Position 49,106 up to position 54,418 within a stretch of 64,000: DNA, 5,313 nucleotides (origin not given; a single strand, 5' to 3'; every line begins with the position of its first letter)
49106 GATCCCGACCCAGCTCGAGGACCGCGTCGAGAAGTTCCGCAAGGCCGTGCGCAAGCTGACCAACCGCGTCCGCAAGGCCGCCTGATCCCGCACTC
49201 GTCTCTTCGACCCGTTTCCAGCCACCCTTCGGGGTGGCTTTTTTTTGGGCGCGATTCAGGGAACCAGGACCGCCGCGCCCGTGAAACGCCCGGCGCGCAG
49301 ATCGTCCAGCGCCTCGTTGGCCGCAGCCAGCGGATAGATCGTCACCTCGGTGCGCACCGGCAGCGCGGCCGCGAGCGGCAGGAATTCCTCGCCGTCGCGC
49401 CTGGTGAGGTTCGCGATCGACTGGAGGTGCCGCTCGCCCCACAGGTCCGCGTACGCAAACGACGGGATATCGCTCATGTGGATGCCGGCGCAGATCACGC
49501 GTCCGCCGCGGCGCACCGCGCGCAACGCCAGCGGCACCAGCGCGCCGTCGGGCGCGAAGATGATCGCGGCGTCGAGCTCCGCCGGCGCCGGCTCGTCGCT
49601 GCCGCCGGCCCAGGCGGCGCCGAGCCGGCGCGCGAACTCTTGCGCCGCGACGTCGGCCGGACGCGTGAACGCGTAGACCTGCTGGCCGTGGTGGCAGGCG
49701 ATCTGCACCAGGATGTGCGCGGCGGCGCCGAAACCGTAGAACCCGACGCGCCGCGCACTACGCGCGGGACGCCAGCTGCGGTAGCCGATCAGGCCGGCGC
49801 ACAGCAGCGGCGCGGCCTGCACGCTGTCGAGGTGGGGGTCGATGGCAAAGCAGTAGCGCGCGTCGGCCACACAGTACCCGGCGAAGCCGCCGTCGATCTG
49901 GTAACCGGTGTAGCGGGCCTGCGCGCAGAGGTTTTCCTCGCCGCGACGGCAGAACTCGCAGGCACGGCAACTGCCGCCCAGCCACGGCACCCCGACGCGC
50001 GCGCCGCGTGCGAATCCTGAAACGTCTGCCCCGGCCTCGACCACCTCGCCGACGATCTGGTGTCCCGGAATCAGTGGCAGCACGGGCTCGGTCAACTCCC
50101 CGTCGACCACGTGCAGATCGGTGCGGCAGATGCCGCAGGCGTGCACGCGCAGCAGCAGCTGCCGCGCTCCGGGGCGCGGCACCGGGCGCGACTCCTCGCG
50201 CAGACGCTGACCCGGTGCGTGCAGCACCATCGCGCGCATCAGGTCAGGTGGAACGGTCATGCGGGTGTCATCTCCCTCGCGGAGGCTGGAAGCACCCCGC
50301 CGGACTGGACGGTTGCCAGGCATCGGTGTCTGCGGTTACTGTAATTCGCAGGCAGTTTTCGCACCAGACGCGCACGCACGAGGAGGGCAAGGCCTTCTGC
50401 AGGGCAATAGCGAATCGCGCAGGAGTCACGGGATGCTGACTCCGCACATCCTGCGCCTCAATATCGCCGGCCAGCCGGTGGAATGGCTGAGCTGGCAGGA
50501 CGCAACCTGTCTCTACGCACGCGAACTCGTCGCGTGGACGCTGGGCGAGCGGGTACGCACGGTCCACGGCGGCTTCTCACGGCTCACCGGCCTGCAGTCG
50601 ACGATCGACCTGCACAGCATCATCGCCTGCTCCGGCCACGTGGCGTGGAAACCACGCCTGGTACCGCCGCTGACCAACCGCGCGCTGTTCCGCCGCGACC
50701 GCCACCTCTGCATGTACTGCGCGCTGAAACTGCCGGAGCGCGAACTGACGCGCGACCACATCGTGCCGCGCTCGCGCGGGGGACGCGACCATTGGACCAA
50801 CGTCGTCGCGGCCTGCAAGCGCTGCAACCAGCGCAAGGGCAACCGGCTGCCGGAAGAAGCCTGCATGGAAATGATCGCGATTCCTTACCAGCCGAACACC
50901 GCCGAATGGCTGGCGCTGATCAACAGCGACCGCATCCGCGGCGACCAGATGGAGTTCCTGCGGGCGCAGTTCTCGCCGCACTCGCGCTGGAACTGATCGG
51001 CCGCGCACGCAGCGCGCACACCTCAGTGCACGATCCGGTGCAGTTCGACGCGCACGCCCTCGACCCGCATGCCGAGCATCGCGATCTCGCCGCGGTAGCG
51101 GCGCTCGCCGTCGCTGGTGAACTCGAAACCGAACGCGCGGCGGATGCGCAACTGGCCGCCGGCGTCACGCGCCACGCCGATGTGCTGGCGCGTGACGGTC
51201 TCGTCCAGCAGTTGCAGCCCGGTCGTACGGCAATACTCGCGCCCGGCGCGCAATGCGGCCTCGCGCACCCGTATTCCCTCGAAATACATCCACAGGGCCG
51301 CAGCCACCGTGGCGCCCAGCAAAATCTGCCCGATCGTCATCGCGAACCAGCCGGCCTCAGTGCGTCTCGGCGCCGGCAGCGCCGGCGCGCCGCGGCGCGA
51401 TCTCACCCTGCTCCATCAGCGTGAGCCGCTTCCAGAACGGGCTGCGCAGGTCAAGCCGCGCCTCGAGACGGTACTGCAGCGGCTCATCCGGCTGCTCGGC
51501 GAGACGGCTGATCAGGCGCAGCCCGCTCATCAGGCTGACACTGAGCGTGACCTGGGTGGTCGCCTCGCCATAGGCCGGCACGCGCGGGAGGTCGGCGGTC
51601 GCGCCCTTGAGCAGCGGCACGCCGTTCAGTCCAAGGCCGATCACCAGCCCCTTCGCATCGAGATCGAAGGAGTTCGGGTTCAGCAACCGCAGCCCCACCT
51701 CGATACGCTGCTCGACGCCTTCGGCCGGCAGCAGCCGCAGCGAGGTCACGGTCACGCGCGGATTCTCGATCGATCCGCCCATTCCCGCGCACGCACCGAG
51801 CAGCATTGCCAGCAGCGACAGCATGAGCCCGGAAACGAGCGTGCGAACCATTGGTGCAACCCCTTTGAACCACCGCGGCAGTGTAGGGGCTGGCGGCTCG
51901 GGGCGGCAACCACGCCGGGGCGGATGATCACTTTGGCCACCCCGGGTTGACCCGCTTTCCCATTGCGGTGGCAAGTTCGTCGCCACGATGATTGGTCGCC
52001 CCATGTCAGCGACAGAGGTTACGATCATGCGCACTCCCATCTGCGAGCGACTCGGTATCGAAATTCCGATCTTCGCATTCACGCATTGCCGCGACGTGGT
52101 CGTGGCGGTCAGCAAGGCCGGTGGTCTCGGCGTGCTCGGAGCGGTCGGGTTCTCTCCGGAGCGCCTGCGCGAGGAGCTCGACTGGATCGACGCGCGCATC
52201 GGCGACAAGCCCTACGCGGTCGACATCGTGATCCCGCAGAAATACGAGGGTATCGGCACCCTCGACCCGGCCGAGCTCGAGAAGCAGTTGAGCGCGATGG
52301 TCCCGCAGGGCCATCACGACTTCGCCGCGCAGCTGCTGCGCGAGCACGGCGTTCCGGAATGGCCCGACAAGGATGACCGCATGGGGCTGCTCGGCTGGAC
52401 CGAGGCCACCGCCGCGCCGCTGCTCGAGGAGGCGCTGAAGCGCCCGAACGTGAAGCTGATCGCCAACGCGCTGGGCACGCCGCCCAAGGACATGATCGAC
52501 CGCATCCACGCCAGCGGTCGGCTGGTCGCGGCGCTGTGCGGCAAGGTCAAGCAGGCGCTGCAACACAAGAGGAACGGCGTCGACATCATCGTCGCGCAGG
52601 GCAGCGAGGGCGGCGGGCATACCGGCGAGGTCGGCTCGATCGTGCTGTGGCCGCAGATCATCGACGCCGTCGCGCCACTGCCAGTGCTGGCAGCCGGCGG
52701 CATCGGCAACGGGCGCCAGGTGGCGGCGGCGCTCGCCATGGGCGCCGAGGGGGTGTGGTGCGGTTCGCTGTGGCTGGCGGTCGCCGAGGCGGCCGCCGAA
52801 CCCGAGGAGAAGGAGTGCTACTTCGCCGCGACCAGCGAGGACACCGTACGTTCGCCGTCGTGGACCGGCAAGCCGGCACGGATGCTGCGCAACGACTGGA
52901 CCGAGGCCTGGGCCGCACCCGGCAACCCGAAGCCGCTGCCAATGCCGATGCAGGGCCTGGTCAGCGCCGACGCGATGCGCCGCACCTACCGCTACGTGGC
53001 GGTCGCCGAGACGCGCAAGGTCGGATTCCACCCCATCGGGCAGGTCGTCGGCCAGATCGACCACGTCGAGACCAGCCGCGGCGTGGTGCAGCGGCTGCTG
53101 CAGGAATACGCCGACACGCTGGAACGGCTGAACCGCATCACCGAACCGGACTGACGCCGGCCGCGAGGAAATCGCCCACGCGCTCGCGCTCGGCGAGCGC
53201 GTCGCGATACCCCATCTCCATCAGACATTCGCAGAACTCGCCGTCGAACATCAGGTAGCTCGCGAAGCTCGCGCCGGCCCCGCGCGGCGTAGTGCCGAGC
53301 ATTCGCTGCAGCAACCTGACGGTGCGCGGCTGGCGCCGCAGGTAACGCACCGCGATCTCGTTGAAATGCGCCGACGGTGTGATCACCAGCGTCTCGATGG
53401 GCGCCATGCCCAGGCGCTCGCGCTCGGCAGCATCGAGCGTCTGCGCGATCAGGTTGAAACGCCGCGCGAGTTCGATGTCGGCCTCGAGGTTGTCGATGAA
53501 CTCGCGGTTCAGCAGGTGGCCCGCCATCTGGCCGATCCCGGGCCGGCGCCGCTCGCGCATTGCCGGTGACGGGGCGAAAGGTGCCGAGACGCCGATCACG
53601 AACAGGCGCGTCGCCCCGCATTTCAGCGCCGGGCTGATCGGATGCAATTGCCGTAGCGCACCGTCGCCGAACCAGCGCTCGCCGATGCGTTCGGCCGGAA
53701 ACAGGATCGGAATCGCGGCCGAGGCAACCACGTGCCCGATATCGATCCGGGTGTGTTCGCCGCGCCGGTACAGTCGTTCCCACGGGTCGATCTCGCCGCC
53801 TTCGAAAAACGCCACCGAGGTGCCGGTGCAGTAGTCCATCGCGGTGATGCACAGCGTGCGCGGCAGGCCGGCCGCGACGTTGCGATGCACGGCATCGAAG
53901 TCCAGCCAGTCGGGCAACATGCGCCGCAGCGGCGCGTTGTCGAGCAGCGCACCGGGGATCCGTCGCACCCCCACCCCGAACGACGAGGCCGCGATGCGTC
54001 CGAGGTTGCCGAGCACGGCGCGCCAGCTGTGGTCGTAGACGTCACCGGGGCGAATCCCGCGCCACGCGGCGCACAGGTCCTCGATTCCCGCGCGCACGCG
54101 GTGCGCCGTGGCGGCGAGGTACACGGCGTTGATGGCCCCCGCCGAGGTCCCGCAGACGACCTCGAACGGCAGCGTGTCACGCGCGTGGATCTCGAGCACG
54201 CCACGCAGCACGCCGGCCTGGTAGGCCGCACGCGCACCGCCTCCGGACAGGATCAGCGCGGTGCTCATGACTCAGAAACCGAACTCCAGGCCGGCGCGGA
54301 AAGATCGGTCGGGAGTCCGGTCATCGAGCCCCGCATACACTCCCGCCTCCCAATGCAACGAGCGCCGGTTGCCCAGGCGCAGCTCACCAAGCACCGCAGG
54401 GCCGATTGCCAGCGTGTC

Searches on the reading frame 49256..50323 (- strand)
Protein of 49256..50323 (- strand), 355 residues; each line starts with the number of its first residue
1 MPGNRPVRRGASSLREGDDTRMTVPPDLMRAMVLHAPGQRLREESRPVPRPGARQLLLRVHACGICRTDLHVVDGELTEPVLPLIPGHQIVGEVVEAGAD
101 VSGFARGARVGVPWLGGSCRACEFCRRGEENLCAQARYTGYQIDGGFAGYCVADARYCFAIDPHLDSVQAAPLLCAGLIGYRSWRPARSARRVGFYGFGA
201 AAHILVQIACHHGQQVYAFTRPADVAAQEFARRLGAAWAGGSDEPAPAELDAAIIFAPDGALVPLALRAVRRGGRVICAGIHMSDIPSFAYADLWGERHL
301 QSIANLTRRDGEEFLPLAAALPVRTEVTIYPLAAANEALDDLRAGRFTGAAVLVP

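Call 90: search_protein_families(library=pfam, proteins=[window:49256-50323:-], max_evalue=1e-8)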
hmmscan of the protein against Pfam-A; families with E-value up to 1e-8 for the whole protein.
window:49256-50323:- (355 aa): 1 family
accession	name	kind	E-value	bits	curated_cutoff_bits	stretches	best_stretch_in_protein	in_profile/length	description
PF08240.17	ADH_N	-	1.1e-28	99.9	23.5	1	53-161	2-102/104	Alcohol dehydrogenase GroES-like domain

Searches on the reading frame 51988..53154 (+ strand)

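Call 90: search_protein_families(library=pfam, proteins=[window:51988-53154:+], max_evalue=1e-8)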
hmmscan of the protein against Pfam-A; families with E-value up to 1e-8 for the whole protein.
window:51988-53154:+ (388 aa): 1 family
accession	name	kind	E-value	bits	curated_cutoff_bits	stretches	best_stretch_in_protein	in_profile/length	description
PF03060.21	NMO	-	1.2e-43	150.2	28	1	36-372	26-330/331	Nitronate monooxygenase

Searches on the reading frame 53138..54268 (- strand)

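Call 90: search_protein_families(library=pfam, proteins=[window:53138-54268:-], max_evalue=1e-8)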
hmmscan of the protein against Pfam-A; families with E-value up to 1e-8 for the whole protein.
window:53138-54268:- (376 aa): 1 family
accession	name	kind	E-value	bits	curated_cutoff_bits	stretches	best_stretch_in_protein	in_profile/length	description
PF01734.28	Patatin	-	2.3e-23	83.8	27.7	1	5-215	1-191/191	Patatin-like phospholipase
